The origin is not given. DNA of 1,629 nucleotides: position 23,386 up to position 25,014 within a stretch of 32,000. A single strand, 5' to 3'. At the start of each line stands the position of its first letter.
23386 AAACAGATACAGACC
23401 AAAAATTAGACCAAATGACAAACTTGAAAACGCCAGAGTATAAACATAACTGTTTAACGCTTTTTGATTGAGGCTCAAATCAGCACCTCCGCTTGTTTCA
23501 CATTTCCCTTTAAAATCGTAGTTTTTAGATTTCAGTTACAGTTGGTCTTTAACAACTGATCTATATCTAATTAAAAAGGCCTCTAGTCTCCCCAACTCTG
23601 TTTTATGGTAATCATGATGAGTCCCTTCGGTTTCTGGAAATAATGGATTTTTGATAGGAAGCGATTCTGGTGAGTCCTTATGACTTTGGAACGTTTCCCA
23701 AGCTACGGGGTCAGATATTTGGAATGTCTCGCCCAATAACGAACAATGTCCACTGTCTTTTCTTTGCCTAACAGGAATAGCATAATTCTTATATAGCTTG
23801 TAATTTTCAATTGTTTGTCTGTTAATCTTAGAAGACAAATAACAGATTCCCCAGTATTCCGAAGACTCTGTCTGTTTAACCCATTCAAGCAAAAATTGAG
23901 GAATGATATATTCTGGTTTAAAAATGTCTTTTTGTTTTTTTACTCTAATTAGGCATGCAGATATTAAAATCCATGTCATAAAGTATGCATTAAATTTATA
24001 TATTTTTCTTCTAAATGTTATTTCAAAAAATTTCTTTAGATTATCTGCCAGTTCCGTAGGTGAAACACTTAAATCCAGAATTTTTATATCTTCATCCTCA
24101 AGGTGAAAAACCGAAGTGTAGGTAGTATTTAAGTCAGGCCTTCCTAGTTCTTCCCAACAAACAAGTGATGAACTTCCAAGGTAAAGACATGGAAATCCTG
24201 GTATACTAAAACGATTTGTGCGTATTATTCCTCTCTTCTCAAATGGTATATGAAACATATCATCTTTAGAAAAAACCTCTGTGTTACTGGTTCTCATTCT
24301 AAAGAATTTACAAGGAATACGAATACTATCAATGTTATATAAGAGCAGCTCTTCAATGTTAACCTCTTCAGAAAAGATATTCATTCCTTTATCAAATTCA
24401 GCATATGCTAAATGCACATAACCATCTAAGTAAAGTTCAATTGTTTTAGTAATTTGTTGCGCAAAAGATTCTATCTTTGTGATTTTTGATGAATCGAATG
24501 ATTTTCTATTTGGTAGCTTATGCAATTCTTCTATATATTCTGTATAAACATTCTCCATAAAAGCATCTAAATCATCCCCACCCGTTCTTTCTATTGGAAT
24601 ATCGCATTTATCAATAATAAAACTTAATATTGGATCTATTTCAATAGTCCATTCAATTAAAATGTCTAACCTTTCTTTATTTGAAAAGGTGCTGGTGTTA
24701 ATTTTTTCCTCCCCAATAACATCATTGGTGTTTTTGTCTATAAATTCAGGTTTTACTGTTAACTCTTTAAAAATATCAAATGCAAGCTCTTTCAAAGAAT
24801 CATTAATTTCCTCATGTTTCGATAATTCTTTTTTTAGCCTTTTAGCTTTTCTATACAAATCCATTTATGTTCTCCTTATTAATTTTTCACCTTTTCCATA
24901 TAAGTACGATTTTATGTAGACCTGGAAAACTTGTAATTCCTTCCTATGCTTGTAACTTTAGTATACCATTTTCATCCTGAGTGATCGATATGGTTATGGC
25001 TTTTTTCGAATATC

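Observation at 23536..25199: Xre-family HTH plus RES-domain protein pair (yopB-yopC): candidate toxin-antitoxin or abortive-infection module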

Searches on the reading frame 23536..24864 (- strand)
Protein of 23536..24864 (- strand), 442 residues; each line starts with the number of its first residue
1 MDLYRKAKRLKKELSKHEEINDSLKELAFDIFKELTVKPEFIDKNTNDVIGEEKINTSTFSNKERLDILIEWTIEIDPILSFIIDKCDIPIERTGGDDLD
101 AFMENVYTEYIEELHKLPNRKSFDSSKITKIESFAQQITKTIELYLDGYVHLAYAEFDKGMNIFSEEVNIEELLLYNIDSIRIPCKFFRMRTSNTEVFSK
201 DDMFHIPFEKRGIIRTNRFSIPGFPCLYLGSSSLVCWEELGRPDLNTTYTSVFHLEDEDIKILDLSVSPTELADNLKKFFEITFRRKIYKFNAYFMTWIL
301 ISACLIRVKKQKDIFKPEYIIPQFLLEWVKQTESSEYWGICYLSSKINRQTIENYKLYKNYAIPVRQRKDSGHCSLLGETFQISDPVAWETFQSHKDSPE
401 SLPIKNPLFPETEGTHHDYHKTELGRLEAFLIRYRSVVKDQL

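Call 3: search_protein_families(library=pfam, proteins=[window:23536-24864:-], max_evalue=1)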
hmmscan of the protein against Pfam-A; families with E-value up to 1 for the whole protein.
window:23536-24864:- (442 aa): 1 family
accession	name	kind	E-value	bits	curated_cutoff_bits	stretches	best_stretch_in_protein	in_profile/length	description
PF08808.17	RES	-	0.00014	22.4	23.2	1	210-347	17-126/157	RES domain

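Call 4: search_protein_families(library=padloc, proteins=[window:23536-24864:-], max_evalue=1)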
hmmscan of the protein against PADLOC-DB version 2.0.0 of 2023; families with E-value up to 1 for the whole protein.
window:23536-24864:- (442 aa): 0 families

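Call 5: search_protein_families(library=ncbifam, proteins=[window:23536-24864:-], max_evalue=1)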
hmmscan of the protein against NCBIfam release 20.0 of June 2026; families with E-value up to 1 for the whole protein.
window:23536-24864:- (442 aa): 0 families

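Call 7: find_homologous_proteins(query=window:23536-24864:-)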
Query window:23536-24864:- (442 aa): 863 proteins with E <= 0.001 among 4878 candidates; the best 120 are listed.
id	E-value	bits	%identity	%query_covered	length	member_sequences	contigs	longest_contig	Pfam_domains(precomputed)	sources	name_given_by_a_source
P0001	5.1e-292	986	98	100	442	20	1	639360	-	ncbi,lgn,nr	ncbi:RES domain-containing protein [Bacillus spizizenii]|nr:RES domain-containing protein [Bacillus 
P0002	6.2e-252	854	87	98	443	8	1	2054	-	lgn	-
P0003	2.4e-235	799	82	100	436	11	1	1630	-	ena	-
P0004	2.6e-191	654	67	98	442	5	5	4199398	-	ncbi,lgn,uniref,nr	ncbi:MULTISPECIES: hypothetical protein [Bacillus amyloliquefaciens group]|uniref:RES domain-contain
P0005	3.4e-143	496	51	98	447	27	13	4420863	-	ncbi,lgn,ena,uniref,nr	ncbi:RES domain-containing protein [Bacillus licheniformis]|uniref:RES domain-containing protein n=1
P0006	1.5e-87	312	44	83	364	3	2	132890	-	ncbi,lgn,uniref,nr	ncbi:hypothetical protein QP576_20245 [Bacillus licheniformis]|uniref:hypothetical protein n=2 Tax=B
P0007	4.5e-86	308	36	96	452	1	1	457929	-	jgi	jgi:hypothetical protein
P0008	2.7e-80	288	37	95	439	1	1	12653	-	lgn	-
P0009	6.5e-76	274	37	94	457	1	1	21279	-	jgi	jgi:hypothetical protein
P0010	1.3e-74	270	35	96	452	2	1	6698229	-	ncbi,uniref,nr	ncbi:hypothetical protein QNH28_03470 [Paenibacillus sp. G2S3]|uniref:hypothetical protein n=1 Tax=P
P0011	6.5e-73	264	36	94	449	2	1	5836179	-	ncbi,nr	ncbi:hypothetical protein KY492_26010 [Brevibacterium sp. PAMC21349]|nr:hypothetical protein KY492_2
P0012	1.1e-71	260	35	96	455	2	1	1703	-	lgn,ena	-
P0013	2.2e-71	259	34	98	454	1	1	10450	-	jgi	jgi:hypothetical protein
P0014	3.5e-71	258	35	97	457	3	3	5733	-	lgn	-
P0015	6.0e-71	258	33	98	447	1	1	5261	-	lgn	-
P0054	2.0e-46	177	32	80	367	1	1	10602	PF08808.18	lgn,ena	-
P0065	2.2e-45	173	37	68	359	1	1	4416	PF08808.18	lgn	-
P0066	2.8e-45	173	37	58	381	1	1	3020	PF08808.18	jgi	jgi:hypothetical protein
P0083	3.2e-44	170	33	78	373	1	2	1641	PF08808.18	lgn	-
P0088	7.9e-44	168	34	76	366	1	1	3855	PF08808.18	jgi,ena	-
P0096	1.8e-43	167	34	76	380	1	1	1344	PF08808.18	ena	-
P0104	4.1e-43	166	37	60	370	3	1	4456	PF08808.18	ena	-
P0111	6.1e-43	165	32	86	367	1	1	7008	PF08808.18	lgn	-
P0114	6.5e-43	165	35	68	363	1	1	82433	PF08808.18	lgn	-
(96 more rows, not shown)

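Call 14: search_solved_structures(query=A1, max_evalue=10, show_alignments=3)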
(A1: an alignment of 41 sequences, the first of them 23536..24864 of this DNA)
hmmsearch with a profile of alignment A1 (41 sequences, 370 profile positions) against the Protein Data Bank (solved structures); distinct sequences matched with E-value up to 10: 4.
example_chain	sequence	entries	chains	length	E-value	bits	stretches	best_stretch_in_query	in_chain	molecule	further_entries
7unh_A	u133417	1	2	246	0.0068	18.6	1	54-89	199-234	SP2 designed chlorophyll dimer protein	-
7uni_A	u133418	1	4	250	0.0074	18.5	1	50-89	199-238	SP2-ZnPPaM designed chlorophyll dimer protein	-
8glt_1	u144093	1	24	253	0.12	14.6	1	52-93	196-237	C2-chlorophyll-comp_O32-15_ctermHis, polyalanine model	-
1eq1_A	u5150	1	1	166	9.1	8.3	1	23-101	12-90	APOLIPOPHORIN-III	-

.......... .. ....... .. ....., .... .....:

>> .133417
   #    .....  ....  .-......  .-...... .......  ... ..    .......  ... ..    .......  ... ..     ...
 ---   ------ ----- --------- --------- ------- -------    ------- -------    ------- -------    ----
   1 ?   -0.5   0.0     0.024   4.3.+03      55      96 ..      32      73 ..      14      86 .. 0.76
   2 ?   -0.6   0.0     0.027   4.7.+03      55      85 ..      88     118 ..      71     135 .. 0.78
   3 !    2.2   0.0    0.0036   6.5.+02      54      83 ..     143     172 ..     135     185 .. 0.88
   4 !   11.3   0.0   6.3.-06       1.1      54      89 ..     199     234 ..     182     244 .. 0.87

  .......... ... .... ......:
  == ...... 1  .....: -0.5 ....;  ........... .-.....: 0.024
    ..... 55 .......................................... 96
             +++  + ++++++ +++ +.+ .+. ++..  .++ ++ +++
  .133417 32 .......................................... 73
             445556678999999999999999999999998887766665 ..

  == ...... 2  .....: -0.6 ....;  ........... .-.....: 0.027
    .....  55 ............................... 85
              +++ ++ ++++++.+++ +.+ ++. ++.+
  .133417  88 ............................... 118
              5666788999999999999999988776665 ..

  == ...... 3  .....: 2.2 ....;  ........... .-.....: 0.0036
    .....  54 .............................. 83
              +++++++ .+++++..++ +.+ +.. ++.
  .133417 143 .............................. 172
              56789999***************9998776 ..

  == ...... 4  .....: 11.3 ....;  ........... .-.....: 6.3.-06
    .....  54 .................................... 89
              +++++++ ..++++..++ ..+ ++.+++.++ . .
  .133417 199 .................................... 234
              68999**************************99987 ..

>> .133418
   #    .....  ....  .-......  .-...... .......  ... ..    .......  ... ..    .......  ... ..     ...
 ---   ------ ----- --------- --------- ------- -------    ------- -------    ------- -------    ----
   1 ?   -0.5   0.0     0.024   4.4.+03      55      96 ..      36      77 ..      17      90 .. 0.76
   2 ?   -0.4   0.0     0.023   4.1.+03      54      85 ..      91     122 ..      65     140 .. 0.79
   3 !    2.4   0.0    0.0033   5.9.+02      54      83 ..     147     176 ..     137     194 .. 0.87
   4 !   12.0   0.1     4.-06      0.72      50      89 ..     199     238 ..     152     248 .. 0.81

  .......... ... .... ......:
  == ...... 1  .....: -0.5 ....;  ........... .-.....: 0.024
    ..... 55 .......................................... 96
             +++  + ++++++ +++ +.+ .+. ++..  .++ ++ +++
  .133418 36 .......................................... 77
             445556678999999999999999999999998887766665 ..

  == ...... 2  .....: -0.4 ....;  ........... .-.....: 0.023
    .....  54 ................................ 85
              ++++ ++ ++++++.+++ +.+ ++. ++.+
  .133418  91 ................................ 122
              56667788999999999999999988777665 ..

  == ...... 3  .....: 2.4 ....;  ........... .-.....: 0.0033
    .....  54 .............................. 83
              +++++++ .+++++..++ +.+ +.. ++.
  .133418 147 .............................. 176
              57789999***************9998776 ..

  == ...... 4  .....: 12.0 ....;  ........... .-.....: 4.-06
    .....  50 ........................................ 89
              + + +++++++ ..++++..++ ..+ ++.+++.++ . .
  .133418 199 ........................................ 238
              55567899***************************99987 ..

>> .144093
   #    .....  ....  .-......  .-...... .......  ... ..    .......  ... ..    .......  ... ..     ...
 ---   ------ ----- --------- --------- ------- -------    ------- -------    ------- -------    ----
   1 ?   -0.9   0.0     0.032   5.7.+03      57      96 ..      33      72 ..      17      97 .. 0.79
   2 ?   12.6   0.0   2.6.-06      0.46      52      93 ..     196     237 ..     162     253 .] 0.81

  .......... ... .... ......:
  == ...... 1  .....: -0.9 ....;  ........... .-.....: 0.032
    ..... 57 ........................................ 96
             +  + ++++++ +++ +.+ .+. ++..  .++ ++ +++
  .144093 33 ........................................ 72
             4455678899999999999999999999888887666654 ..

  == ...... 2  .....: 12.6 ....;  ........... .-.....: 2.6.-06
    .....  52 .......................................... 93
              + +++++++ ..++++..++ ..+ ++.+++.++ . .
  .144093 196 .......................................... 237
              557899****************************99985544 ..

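Call 15: search_protein_families(library=pfam, alignment_id=A1, max_evalue=0.01)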
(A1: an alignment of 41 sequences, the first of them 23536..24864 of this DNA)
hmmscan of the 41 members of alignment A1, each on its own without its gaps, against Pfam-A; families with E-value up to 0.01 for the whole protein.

A. member 1, window:23536-24864:- (442 aa): 1 family
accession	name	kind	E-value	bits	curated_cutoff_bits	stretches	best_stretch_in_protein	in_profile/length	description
PF08808.17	RES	-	0.00014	22.4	23.2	1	210-347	17-126/157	RES domain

B. families by the number of members that match (of 41 scanned): 3 families
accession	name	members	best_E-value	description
PF08808.17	RES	33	1.6e-08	RES domain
PF03690.18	MYG1_exonuc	1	0.00071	Uncharacterised protein family (UPF0160)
PF23556.1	TPR_Vps41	1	0.0077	Vps41 TPR-like region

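Call 17: find_encoding_contigs(protein=P0005, flank=5000, max_places=4)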
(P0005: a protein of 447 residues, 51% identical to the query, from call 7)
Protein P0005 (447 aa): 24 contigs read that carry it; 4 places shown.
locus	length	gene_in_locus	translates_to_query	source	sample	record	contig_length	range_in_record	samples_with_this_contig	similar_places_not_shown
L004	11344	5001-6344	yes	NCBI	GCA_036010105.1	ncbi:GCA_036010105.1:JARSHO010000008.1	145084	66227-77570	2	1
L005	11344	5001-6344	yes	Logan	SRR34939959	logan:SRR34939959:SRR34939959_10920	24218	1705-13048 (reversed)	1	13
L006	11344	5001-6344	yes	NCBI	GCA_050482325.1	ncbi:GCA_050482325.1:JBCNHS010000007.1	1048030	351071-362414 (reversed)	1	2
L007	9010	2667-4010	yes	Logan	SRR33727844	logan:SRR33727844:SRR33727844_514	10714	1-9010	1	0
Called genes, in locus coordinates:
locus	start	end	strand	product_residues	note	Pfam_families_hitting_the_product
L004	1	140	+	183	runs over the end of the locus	-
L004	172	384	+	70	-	-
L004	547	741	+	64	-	-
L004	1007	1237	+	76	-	-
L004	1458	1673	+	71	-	-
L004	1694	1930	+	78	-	-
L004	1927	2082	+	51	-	-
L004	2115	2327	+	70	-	-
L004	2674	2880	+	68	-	PF13443:HTH_26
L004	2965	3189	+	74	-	-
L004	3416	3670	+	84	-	-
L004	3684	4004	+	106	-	-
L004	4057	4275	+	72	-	-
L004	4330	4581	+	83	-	-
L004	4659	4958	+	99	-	-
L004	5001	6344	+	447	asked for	-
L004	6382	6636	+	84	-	-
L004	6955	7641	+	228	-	-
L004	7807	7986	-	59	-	PF26372:DUF8096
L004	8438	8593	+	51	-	-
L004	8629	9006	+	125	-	-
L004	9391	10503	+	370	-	PF18928:DUF5677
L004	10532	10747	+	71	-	-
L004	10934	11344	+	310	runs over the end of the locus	PF00082:Peptidase_S8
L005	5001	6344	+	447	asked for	-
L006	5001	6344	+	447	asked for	-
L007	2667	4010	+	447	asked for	-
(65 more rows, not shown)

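Call 18: find_encoding_contigs(protein=P0004, flank=5000, max_places=3)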
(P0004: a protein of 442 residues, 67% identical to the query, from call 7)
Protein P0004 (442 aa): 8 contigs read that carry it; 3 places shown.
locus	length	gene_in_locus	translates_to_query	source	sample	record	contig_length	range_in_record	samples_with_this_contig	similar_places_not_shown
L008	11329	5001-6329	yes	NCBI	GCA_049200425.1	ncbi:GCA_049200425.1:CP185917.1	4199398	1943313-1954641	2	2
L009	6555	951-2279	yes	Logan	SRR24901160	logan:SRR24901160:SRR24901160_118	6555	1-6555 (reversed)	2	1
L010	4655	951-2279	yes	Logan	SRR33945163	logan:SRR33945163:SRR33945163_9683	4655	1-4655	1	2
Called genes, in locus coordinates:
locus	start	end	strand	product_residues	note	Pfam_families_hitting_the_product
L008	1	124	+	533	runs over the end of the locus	PF05869:Dam (weak), PF13708:DUF4942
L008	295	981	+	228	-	-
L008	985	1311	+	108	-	-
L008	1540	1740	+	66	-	-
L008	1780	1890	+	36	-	-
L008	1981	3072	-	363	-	PF01757:Acyl_transf_3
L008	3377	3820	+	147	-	-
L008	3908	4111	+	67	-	PF13443:HTH_26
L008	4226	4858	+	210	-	-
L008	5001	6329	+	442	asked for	-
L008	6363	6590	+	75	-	-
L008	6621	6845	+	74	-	-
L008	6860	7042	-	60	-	PF26372:DUF8096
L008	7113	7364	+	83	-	PF27611:YopE-YndK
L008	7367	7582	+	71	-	-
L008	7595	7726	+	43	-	-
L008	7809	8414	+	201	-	-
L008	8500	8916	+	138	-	PF26333:YopJ_bacilli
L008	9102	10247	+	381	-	PF22871:AimR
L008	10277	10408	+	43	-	PF26811:YopL_AimP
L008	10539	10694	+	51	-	PF27083:MazE_antitoxin_C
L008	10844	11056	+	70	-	-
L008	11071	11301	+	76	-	-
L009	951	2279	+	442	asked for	-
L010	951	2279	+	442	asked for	-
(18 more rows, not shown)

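Call 19: find_encoding_contigs(protein=P0010, flank=5000, max_places=2)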
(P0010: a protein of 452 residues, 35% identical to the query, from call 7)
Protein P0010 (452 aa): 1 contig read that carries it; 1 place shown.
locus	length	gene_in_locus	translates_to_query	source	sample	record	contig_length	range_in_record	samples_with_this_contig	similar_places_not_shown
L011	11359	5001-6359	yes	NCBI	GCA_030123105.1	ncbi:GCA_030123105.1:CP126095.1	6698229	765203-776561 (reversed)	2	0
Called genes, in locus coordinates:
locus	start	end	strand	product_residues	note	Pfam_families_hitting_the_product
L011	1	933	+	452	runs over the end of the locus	PF01527:HTH_Tnp_1, PF13384:HTH_23 (weak), PF13518:HTH_28 (weak), PF13551:HTH_29 (faint), PF13276:HTH_21, PF00665:rve, PF13683:rve_3, PF13333:rve_2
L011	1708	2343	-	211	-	PF02923:BamHI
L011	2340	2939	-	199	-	PF02923:BamHI, PF09195:Endonuc-BglII (weak)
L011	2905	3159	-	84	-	PF13560:HTH_31 (weak), PF12844:HTH_19 (weak), PF01381:HTH_3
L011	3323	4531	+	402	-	PF01555:N6_N4_Mtase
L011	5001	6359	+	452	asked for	-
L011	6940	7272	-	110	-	PF12728:HTH_17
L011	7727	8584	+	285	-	-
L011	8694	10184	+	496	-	PF00589:Phage_integrase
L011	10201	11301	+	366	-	PF00589:Phage_integrase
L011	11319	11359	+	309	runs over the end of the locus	PF00589:Phage_integrase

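Call 21: find_related_loci(query=A1, collection=genome_contigs, flank=4000)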
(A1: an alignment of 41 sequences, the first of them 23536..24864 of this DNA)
Query A1 (442 aa) in genome_contigs; peptide patterns used: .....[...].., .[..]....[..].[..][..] (x = any residue, [..] = any of these).
286 stretches matched a pattern; 262 encode a relative of the query (tblastn E <= 1e-3); the best 80 are kept; 80 distinct loci.
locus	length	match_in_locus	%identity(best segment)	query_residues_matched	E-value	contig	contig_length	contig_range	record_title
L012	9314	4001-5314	42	3-432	3e-103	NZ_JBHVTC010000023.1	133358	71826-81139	Streptomyces sp. NPDC058103 NPDC058103_T29_B9.ctg-0023, whole genome shotgun sequence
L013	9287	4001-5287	34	13-431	5e-78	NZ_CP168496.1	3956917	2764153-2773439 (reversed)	Psychrobacillus sp. L4 chromosome, complete genome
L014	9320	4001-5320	34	13-440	3e-76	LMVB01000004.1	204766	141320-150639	Paenibacillus sp. FJAT-29882 scaffold4, whole genome shotgun sequence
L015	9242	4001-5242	35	15-432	7e-73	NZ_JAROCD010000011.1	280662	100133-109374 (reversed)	Paenibacillus vandeheii strain F6_3S_P_1C NODE_11_length_280662_cov_205.114949, whole genome shotgun sequence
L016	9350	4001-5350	33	1-432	8e-73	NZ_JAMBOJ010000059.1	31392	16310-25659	Cytobacillus firmus strain AMY 5.1.1 NODE_59, whole genome shotgun sequence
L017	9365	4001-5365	32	2-431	9e-67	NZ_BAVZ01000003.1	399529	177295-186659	Paenibacillus pini JCM 16418, whole genome shotgun sequence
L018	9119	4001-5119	35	69-431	8e-62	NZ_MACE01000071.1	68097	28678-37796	Bacillus paranthracis strain Mn5 contig73, whole genome shotgun sequence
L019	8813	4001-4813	38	131-390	6e-56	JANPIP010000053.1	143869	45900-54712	MAG: Chitinophagales bacterium isolate VAR_61_metabat_56 VAR_61_k141_3343537, whole genome shotgun sequence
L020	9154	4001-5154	41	53-431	9e-58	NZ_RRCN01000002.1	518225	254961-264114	Paenibacillus oralis strain KCOM 3021 KCOM3021_2, whole genome shotgun sequence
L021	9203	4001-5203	32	61-434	1e-55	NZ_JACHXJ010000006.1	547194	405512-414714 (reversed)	Paenibacillus rhizosphaerae strain CECT 5831 Ga0372391_06, whole genome shotgun sequence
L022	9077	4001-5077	32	88-437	8e-55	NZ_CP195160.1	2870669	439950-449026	Tenacibaculum sp. A30 chromosome, complete genome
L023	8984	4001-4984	34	130-431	1e-54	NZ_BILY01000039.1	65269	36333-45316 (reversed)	Paenibacillus glycanilyticus NBRC 16618 PGL01S_CON00039, whole genome shotgun sequence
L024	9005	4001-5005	33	97-431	2e-53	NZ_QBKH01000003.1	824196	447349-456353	Sphingobacterium faecium strain DSM 11690 Ga0183459_103, whole genome shotgun sequence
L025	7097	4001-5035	33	83-425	3e-53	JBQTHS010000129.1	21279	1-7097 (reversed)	MAG: Bacteroidota bacterium isolate SAR253 c_000000075784, whole genome shotgun sequence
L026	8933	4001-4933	35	82-390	6e-53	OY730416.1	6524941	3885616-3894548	MAG: uncultured Ferruginibacter sp. isolate 52100660-89e0-41f3-aa4d-b5ad2bee9e90 genome assembly, chromosome: 1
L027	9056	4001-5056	31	72-431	5e-52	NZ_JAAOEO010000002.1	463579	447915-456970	Neobacillus terrae strain C11 NODE_2_length_463579_cov_187.478760, whole genome shotgun sequence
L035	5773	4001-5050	32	85-431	2e-49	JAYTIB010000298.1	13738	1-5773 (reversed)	MAG: Schlesneria sp. isolate GFS_2625 GFS_2625_297, whole genome shotgun sequence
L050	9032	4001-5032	29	88-435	4e-46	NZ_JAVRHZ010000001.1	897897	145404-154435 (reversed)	Patiriisocius hiemis strain W242 1, whole genome shotgun sequence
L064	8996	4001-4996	30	100-431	1e-43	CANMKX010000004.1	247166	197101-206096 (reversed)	uncultured Aquimarina sp. isolate 568.fasta genome assembly, contig: NODE_4, whole genome shotgun sequence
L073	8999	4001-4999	31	63-404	1e-42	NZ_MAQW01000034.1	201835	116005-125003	Bacillus sp. FJAT-27264 scaffold9, whole genome shotgun sequence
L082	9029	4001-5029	31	88-428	2e-42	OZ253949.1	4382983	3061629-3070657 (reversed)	MAG: Parvicellaceae bacterium isolate 06e1b965-8529-4e92-b1e1-f71056b100d9 genome assembly, chromosome: 1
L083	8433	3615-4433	35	117-404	3e-42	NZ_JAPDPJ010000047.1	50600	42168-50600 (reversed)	Plebeiibacterium sediminum strain AAT scaffold_47_length=50601, whole genome shotgun sequence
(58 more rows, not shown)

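Call 26: predict_structure(alignment_id=A1)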
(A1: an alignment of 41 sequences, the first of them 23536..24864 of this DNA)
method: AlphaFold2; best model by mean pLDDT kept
length: 442 residues; sequences in the alignment: 41
mean_pLDDT: 89.8   pTM: 0.89
mean pLDDT of the five models: 89.8, 87.9, 87.1, 86.9, 86.7
residues with pLDDT >= 90: 318; 70-90: 92; 50-70: 22; < 50: 10
segments of 3 or more residues with pLDDT < 50: 179-181, 410-416
pLDDT, mean of each block of 10 residues (from residue 1): 92 96 98 94 90 95 95 94 94 94 98 95 95 98 98 98 92 64 82 95 89 78 86 95 97 91 91 88 83 96 96 93 95 80 90 89 90 88 96 95 66 55 94 77 55
secondary structure, 60 per line:
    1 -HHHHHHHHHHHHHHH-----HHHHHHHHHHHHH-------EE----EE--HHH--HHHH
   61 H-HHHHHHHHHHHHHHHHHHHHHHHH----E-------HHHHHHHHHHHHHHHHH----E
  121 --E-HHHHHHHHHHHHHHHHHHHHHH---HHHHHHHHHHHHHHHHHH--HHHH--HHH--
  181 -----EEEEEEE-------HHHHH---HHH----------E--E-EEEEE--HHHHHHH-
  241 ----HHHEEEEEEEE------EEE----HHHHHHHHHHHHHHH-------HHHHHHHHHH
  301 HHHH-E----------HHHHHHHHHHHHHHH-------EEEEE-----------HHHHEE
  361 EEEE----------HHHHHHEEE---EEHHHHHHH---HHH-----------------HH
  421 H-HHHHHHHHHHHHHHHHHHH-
elements in order: H2-16 H22-34 H57-61 H63-86 H99-115 H125-146 H150-167 H170-173 E186-192 H200-204 E226-230 H233-239 E248-255 E262-264 H269-283 H291-304 H317-331 E339-343 H355-358 E359-364 H375-380 E381-383 H389-395 H423-441

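Call 29: search_protein_families(library=pfam, alignment_id=A2, max_evalue=0.001)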
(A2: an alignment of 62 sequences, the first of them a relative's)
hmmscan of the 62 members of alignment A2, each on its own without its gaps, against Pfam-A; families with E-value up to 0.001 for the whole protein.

A. member 1, L012:3527-3856:+ (110 aa): 0 families

B. families by the number of members that match (of 62 scanned): 61 families (the first 25 are shown)
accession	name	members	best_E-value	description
PF04851.21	ResIII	2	9.6e-38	Type III restriction enzyme, res subunit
PF08463.15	EcoEI_R_C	2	1.7e-32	EcoEI R protein C-terminal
PF13424.12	TPR_12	2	1.5e-16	Tetratricopeptide repeat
PF18766.7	SWI2_SNF2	2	4.5e-15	SWI2/SNF2 ATPase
PF17874.7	TPR_MalT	2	1.1e-13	MalT-like TPR region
PF00270.35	DEAD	2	1.3e-10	DEAD/DEAH box helicase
PF01418.23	HTH_6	2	1e-08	Helix-turn-helix domain, rpiR family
PF01380.27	SIS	2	5.7e-08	SIS domain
PF13401.12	AAA_22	2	3.1e-07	AAA domain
PF00271.37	Helicase_C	2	9.3e-06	Helicase conserved C-terminal domain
PF00931.28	NB-ARC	2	9.4e-06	NB-ARC domain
PF20720.3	nSTAND3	2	3.3e-05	Novel STAND NTPase 3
PF04313.20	HSDR_N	2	6e-05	Type I restriction enzyme R protein N terminus (HSDR_N)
PF13173.12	AAA_14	2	0.00019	AAA domain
PF01259.24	SAICAR_synt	1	1.8e-73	SAICAR synthetase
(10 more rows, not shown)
